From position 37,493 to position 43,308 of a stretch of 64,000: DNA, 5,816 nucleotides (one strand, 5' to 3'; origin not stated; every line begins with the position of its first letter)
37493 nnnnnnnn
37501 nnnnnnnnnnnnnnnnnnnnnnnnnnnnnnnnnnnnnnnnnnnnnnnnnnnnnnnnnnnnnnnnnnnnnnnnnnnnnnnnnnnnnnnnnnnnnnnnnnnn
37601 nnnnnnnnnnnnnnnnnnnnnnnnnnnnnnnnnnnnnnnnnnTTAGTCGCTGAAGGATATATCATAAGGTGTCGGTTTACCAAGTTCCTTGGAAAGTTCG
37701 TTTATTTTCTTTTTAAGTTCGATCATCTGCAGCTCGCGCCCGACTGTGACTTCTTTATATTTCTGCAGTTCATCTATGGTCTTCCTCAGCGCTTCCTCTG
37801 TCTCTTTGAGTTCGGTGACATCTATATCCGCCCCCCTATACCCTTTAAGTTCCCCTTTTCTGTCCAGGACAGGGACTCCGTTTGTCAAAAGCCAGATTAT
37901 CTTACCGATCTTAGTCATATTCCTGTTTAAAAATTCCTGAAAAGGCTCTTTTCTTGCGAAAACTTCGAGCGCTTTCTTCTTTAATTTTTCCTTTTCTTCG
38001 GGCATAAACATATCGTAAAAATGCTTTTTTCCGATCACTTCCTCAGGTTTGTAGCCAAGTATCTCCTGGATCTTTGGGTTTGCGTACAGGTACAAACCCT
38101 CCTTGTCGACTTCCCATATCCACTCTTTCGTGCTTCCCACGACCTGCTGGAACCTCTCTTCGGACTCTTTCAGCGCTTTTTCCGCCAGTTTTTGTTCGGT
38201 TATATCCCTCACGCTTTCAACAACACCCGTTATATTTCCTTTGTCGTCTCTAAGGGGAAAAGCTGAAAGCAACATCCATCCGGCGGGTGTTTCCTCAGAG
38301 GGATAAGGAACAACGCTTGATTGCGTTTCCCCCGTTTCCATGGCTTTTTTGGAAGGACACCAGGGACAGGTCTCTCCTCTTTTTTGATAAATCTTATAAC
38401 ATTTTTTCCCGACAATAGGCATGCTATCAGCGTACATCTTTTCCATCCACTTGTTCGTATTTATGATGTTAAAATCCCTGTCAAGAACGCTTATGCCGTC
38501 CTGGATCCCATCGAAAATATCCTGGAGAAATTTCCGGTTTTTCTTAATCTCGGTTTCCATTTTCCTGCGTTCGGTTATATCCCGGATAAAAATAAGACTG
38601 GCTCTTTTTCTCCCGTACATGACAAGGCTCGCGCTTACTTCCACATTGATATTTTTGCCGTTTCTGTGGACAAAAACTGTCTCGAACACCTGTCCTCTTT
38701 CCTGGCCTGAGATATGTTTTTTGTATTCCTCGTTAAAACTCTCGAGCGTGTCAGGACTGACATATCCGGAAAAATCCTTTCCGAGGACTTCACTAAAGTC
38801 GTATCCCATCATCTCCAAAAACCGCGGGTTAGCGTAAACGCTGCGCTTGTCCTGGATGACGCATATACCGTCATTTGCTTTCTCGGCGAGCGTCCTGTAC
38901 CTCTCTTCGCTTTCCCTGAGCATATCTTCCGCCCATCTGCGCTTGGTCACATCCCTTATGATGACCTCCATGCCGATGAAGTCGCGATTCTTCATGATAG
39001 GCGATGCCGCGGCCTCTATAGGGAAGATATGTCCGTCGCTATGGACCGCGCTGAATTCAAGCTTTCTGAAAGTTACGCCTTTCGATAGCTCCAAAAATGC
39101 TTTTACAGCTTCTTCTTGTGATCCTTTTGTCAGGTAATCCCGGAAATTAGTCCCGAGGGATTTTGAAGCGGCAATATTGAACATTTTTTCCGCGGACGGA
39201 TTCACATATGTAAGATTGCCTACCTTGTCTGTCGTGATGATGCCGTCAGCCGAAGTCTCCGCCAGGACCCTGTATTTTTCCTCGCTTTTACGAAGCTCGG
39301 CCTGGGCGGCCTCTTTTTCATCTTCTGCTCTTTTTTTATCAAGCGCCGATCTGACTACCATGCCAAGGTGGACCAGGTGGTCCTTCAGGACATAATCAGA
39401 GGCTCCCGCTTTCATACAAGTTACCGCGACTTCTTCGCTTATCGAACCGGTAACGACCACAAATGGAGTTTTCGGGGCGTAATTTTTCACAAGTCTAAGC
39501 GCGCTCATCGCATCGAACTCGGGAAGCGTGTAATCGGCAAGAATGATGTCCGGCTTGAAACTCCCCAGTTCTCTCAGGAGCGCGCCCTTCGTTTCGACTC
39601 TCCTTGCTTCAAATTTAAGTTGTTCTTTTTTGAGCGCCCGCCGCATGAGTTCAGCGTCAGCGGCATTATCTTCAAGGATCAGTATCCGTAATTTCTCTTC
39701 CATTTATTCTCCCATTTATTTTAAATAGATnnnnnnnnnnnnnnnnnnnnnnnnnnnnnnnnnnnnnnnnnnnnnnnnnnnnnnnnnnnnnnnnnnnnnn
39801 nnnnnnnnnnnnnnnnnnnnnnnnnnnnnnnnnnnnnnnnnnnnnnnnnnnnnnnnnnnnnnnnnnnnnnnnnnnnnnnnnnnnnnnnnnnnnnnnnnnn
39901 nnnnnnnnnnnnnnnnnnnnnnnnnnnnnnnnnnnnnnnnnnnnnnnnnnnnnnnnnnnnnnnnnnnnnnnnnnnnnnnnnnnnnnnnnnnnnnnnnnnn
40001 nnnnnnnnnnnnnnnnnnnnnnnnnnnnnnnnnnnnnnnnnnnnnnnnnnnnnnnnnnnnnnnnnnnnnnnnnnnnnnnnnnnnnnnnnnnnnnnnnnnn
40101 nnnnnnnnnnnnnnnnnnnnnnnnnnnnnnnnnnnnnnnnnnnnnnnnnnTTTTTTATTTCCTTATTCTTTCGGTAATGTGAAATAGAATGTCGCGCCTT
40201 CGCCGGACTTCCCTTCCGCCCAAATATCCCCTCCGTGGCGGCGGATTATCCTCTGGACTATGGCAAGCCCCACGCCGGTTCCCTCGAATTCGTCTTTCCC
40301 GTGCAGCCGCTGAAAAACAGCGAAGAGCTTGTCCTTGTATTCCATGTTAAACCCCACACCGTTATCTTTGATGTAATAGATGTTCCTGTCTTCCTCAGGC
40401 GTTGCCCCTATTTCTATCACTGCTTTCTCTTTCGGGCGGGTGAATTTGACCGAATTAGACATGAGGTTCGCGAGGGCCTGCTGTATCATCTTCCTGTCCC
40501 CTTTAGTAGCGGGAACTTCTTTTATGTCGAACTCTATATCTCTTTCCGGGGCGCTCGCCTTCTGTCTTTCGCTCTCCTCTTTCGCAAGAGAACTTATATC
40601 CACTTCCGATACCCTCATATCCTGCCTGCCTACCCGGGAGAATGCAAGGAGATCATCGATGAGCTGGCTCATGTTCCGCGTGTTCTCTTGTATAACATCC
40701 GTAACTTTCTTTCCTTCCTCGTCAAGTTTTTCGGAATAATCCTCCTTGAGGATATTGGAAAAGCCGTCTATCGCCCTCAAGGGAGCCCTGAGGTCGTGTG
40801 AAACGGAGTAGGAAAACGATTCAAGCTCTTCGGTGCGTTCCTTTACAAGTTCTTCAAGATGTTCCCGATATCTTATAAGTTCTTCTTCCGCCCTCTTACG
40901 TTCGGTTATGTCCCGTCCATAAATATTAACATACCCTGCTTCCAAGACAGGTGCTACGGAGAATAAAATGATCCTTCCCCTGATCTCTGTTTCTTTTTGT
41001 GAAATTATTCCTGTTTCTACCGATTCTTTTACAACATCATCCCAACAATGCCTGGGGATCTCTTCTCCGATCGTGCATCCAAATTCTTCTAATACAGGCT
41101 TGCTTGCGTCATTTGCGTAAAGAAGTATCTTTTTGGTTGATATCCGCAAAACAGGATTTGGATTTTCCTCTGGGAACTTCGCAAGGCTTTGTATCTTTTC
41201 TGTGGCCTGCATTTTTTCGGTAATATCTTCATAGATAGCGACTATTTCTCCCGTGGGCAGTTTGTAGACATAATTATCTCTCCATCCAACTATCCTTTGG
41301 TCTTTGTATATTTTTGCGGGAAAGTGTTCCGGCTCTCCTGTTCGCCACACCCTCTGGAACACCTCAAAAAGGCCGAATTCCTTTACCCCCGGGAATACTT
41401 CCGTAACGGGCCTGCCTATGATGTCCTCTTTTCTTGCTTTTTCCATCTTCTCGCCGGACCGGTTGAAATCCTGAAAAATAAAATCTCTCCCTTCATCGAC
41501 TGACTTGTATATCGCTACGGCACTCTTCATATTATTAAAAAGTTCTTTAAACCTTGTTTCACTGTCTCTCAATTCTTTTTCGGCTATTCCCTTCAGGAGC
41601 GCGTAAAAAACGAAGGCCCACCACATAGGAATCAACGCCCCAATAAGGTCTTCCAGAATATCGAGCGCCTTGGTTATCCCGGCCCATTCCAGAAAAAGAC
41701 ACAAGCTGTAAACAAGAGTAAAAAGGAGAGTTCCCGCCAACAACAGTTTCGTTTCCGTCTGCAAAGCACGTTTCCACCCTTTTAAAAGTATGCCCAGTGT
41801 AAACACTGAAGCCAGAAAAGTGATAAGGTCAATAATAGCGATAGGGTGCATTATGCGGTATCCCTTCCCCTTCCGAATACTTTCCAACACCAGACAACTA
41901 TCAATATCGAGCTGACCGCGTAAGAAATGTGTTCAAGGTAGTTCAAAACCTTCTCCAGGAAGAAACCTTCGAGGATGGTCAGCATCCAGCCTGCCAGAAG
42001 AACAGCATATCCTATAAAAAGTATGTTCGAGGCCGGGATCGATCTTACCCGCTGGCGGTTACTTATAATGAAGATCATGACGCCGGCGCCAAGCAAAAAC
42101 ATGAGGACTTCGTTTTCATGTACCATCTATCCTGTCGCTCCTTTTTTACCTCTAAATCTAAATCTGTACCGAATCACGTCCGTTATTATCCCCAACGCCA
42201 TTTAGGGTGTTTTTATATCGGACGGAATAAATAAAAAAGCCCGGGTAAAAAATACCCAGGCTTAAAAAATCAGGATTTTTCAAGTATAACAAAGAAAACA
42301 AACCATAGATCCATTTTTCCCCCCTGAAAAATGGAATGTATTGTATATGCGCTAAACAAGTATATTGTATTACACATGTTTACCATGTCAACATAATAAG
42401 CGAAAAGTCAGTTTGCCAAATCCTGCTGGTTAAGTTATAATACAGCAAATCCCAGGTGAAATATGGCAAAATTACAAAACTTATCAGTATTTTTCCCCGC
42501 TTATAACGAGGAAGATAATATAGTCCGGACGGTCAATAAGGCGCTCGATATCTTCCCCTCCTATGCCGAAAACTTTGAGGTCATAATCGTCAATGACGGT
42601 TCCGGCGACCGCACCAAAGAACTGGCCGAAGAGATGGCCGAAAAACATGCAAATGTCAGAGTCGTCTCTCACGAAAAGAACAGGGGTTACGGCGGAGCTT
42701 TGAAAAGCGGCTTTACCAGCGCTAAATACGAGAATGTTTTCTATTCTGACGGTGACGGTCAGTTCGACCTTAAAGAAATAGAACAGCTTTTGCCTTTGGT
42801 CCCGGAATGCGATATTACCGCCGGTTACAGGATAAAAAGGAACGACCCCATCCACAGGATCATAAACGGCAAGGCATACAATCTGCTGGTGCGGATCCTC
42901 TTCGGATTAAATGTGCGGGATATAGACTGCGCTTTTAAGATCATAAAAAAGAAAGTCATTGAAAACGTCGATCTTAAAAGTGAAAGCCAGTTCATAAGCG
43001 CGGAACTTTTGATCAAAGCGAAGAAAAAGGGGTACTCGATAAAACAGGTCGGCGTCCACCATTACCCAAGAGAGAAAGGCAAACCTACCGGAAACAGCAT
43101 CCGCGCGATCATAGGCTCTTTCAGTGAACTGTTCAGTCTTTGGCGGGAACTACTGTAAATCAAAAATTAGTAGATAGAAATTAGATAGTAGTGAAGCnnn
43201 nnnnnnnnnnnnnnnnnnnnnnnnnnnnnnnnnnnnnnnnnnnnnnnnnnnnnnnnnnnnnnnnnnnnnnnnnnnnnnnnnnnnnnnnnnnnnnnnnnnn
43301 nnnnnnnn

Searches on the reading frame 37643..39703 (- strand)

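Call 15: search_protein_families(library=pfam, proteins=[window:37643-39703:-], max_evalue=0.001)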
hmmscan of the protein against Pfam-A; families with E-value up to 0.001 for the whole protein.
window:37643-39703:- (686 aa): 11 families
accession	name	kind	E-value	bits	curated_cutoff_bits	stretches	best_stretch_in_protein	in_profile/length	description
PF13426.13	PAS_9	-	2.6e-53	179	27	4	277-378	1-103/103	PAS domain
PF00989.32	PAS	-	5.6e-47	158.9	22.6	3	267-376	1-113/113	PAS fold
PF08448.16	PAS_4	-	5.8e-47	158.9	23.1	4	397-505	1-109/110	PAS fold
PF08447.18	PAS_3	-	2.5e-33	114.7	25.6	3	539-624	2-87/89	PAS fold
PF13188.13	PAS_8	-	1.1e-30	105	21.8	3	267-320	1-47/65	PAS domain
PF00072.30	Response_reg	-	1.1e-15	58.2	30.2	1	7-108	1-100/111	Response regulator receiver domain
PF12860.13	PAS_7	-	3.2e-08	34.2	27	0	398-442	2-48/115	PAS fold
PF13596.12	PAS_10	-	1.2e-05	26.3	22.1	0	455-502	62-106/106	PAS domain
PF24820.1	Diguanyl_cycl_sensor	-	1.9e-05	25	28.1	0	152-205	6-59/109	Diguanylate cyclase-like sensor domain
PF09894.15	MJ0548_N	-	0.00034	20.7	26.8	0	357-423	117-183/196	Connectase MJ0548-like, N-terminal domain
PF18095.7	PAS_12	-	0.00073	19.6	22.6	0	284-364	65-141/153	UPF0242 C-terminal PAS-like domain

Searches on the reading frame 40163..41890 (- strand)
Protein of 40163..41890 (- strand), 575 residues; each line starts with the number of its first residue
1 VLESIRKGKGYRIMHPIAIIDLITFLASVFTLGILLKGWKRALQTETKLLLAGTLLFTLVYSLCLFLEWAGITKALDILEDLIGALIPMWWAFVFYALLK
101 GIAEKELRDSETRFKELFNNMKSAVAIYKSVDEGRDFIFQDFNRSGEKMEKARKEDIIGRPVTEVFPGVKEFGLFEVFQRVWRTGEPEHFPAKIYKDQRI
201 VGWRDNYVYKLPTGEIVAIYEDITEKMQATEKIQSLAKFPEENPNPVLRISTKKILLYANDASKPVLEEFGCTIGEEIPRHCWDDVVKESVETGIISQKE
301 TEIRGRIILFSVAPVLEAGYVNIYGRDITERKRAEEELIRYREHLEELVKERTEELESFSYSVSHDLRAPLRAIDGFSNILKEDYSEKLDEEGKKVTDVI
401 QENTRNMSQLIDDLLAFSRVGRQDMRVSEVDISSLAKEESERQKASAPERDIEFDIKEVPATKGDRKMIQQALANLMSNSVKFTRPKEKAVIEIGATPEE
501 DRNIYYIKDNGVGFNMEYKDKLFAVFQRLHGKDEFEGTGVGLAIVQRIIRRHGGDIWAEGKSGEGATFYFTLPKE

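Call 15: search_protein_families(library=pfam, proteins=[window:40163-41890:-], max_evalue=0.001)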
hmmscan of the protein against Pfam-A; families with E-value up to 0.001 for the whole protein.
window:40163-41890:- (575 aa): 4 families
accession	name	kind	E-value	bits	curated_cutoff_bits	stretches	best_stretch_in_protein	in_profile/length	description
PF02518.31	HATPase_c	-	9.9e-25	87.6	26.4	1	464-574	1-109/111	Histidine kinase-, DNA gyrase B-, and HSP90-like ATPase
PF00512.31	HisKA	-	5.2e-15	55.7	26.9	1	357-421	3-64/66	His Kinase A (phospho-acceptor) domain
PF08448.16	PAS_4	-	1.6e-06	28.7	23.1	0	134-225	12-107/110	PAS fold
PF12860.13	PAS_7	-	0.00053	20.6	27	0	301-336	81-115/115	PAS fold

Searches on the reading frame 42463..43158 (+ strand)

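Call 15: search_protein_families(library=pfam, proteins=[window:42463-43158:+], max_evalue=0.001)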
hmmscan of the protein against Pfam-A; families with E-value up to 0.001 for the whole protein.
window:42463-43158:+ (231 aa): 3 families
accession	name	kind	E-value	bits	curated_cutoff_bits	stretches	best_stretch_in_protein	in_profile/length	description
PF00535.33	Glycos_transf_2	-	6.3e-28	98.2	23.3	1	8-168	1-166/168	Glycosyl transferase family 2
PF10111.15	Glyco_tranf_2_2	-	3.3e-07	30.5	27.3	1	8-113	1-106/276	Glycosyltransferase like family 2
PF13641.12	Glyco_tranf_2_3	-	3.9e-06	27.5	27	1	6-99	2-97/230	Glycosyltransferase like family 2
